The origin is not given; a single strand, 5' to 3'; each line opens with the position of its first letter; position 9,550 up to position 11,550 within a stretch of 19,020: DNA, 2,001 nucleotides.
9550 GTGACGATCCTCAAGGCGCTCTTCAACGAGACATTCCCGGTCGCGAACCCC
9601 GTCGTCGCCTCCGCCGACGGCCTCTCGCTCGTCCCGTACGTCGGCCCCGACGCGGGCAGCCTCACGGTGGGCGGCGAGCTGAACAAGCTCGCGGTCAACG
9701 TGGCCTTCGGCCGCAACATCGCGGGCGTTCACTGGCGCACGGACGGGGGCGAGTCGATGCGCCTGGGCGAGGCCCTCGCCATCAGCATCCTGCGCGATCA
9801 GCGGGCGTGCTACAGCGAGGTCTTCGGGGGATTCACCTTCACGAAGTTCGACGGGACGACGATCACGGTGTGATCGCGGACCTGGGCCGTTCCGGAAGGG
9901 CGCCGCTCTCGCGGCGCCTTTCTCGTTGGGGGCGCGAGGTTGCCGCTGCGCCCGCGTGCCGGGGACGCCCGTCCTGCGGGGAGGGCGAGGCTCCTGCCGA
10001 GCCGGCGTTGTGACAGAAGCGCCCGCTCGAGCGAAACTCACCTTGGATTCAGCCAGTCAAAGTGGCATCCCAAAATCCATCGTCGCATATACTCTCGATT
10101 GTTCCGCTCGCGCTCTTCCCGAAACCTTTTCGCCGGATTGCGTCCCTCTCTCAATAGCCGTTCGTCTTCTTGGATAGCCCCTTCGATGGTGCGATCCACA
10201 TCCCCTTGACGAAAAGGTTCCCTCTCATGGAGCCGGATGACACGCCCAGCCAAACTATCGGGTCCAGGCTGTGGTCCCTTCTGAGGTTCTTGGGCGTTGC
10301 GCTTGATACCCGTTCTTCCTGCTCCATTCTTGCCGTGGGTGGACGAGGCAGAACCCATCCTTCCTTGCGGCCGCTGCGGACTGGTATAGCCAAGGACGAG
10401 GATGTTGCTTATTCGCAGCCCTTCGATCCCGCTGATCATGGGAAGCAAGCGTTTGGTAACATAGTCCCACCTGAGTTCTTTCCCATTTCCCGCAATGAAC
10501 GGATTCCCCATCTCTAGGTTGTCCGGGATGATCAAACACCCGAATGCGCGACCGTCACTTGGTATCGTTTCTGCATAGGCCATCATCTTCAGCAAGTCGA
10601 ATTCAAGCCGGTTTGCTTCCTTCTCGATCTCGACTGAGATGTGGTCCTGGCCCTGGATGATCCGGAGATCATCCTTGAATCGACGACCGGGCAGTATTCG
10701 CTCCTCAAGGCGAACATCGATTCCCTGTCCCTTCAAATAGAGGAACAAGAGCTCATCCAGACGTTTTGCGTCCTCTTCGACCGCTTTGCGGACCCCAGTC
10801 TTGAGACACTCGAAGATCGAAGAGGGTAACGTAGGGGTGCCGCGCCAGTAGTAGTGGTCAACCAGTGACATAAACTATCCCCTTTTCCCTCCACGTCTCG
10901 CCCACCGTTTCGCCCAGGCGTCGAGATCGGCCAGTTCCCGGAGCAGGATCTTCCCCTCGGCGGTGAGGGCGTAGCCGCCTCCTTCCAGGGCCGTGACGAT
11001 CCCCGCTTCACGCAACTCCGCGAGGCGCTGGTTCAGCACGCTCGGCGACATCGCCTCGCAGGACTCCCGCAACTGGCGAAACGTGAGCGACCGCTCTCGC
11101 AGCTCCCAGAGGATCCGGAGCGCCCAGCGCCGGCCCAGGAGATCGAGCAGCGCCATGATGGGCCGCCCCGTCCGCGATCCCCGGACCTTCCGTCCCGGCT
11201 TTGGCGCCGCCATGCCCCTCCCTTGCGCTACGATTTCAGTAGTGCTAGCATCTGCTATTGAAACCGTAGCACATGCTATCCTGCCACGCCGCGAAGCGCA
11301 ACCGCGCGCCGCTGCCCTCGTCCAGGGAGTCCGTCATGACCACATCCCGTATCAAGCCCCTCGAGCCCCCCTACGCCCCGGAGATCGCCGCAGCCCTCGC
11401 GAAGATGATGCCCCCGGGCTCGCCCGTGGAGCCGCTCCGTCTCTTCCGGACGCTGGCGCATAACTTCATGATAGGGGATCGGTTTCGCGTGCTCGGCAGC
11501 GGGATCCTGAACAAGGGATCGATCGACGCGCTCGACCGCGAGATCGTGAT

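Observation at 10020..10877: Low-GC ~0.85-kb island: unclassifiable ORF with faint restriction-endonuclease-like motif, fused 3 nt behind a high-GC hxlR regulator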

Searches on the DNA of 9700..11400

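Call 89: search_rna_families(source=window, start=9700, end=11400, threshold=evalue, max_evalue=1)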
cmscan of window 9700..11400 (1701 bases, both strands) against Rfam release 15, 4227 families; matches with E-value up to 1: 0.
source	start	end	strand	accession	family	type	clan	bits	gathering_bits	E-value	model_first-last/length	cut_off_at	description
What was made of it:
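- On Integron cassette or other site-specific mobile cassette: Rfam gave no hit (call 89).
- Tried and rejected: Rfam found none (call 89).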
